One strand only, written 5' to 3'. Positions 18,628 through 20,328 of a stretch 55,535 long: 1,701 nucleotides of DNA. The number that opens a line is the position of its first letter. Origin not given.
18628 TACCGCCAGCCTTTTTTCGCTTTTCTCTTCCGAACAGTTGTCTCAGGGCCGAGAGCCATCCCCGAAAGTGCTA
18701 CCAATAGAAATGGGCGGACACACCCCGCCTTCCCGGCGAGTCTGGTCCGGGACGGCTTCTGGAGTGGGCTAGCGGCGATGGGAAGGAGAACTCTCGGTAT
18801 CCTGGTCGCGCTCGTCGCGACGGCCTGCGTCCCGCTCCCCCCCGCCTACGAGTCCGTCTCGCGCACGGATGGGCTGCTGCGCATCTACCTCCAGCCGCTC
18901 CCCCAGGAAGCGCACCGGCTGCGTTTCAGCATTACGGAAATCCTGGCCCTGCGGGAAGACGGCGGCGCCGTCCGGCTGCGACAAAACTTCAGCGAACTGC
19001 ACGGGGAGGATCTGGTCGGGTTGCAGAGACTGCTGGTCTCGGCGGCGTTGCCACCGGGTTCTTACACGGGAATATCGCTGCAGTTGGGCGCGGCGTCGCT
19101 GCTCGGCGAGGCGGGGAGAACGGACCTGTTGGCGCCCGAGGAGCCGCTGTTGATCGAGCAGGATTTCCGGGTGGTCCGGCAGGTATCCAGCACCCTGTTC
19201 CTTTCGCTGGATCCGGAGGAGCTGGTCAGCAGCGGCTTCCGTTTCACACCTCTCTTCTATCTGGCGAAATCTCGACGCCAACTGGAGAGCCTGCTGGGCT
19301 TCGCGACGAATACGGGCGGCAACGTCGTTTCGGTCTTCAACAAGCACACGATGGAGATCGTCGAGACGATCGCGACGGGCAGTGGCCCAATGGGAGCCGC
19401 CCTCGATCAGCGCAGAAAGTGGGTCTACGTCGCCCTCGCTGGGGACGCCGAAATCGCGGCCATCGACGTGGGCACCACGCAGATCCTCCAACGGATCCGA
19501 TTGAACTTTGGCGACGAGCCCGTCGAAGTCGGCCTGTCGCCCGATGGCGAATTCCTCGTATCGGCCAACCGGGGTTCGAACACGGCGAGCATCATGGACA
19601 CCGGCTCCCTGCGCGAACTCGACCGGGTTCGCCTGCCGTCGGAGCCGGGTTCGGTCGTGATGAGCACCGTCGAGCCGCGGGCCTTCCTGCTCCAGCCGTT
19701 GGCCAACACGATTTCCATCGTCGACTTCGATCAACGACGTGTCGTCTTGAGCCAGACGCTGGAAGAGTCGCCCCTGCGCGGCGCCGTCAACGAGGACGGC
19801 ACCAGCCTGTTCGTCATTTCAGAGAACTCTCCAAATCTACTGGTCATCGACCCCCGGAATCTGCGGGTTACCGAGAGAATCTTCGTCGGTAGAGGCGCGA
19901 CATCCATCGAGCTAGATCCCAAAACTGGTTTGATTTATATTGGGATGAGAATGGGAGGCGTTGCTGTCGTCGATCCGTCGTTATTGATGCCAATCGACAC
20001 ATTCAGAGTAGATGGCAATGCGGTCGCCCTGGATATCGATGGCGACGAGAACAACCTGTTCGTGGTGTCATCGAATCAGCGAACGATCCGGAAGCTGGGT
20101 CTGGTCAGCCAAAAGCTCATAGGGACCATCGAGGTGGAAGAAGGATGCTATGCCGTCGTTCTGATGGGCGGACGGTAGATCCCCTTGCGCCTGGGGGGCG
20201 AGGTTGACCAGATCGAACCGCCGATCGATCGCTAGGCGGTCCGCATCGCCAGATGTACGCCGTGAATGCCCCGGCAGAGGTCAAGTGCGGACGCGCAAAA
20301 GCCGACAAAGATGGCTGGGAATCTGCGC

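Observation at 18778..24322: Candidate dedicated outer-membrane conduit: propeller lipoprotein + 717-aa barrel + three LpoB/TolB-N-like lipoprotein domains, with no ATPase or known secretion-system signature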

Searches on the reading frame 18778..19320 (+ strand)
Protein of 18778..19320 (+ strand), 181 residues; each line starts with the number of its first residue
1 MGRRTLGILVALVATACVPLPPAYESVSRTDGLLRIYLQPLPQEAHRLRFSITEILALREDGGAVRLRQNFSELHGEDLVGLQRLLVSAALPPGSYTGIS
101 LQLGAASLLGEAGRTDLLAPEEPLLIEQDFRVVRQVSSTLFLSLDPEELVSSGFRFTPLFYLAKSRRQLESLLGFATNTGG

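Call 68: search_protein_families(library=pfam, proteins=[window:18778-19320:+], max_evalue=10)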
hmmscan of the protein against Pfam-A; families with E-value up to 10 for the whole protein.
window:18778-19320:+ (181 aa): 2 families
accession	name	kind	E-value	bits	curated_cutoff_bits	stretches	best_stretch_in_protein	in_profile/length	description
PF14321.11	DUF4382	-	0.024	15.3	25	1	34-148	4-121/136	Domain of unknown function (DUF4382)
PF21424.3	DTP-pb9_A-dom_C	-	0.14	12.3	27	1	94-103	19-28/32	Distal tail protein pb9, A domain C-terminal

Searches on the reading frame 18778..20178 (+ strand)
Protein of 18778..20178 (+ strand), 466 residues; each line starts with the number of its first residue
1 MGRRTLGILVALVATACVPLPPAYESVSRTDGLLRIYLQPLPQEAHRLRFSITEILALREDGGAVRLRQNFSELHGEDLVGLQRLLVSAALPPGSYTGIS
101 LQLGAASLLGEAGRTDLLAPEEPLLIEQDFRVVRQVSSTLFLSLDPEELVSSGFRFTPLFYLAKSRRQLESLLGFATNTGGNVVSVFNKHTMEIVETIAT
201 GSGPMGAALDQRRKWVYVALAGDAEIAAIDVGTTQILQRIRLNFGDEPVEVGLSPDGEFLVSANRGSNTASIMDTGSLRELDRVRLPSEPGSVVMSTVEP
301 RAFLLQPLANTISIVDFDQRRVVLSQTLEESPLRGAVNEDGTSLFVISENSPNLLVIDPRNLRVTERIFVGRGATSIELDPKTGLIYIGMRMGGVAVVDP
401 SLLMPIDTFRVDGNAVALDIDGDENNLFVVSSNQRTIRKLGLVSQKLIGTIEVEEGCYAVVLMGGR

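Call 3: search_protein_families(library=pfam, proteins=[window:18778-20178:+], max_evalue=0.01)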
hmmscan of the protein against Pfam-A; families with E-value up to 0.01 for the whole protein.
window:18778-20178:+ (466 aa): 7 families
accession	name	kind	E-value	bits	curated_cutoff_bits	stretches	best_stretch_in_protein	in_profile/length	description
PF21783.3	YNCE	-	9.8e-10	38.7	27.1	1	193-374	147-328/339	YNCE-like beta-propeller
PF25174.1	Beta-prop_THOC3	-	7.3e-08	32.2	305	1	175-285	62-168/272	THOC3 beta-propeller domain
PF25168.1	Beta-prop_WDR36-Utp21_2nd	-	0.00042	20.2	84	0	184-299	181-293/335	WDR36/Utp21 second beta-propeller domain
PF10282.15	Lactonase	-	0.00066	19.4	21.7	1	208-282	250-331/344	Lactonase, 7-bladed beta-propeller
PF23414.1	Beta-prop_EML_2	-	0.0013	18.6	90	0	360-420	28-89/266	Echinoderm microtubule-associated protein second beta-propeller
PF11941.14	DUF3459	-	0.0017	19.2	22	0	210-270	17-77/90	Domain of unknown function (DUF3459)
PF02239.22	Cytochrom_D1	-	0.0023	17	25.5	0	184-282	17-113/368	Cytochrome D1 heme domain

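Call 6: search_protein_families(library=ncbifam, proteins=[window:18778-20178:+], max_evalue=0.01)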
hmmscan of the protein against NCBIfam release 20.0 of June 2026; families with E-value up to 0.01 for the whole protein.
window:18778-20178:+ (466 aa): 7 families
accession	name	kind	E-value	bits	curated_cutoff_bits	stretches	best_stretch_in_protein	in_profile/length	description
TIGR03866.1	PQQ_ABC_repeats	subfamily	2.2e-22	79.5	287.3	1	175-461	14-307/310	PQQ-dependent catabolism-associated beta-propeller protein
TIGR02276.1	beta_rpt_yvtn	repeat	8.9e-17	60.8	27.85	1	340-372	2-34/42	beta-propeller repeat protein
NF052340.1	hydrazine_beta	equivalog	1.1e-12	47.8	560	2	176-286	49-159/372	hydrazine synthase subunit beta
NF052280.1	7_blade_YncE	equivalog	5.8e-11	41.8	400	2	179-243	53-116/338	7-bladed beta-propeller protein YncE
NF048007.1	MmpL3Stblzr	equivalog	5e-09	35.8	600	1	176-257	65-144/366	MmpL3/TtfA transport complex stabilizer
NF052460.1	L-NosZ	equivalog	5.5e-09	35.1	700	1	184-267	198-279/480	clade III lactonase-type nitrous-oxide reductase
NF052342.1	hydrazine_BC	exception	1.3e-06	26.9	1250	0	178-281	57-160/690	hydrazine synthase subunit beta-gamma fusion subunit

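Call 69: search_solved_structures(query=window:18778-20175:+, max_evalue=0.01)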
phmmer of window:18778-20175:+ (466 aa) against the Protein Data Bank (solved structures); distinct sequences matched with E-value up to 0.01: 3.
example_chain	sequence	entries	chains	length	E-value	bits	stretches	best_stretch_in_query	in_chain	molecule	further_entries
1l0q_A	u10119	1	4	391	1.1e-23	87.5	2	175-332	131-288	Surface layer protein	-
5c2v_B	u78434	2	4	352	1.8e-10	44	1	175-355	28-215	HYDRAZINE SYNTHASE BETA SUBUNIT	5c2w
3vgz_A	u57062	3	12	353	1.1e-06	31.5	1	199-347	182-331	Uncharacterized protein YncE | PQQ-dependent catabolism-associated beta-propeller protein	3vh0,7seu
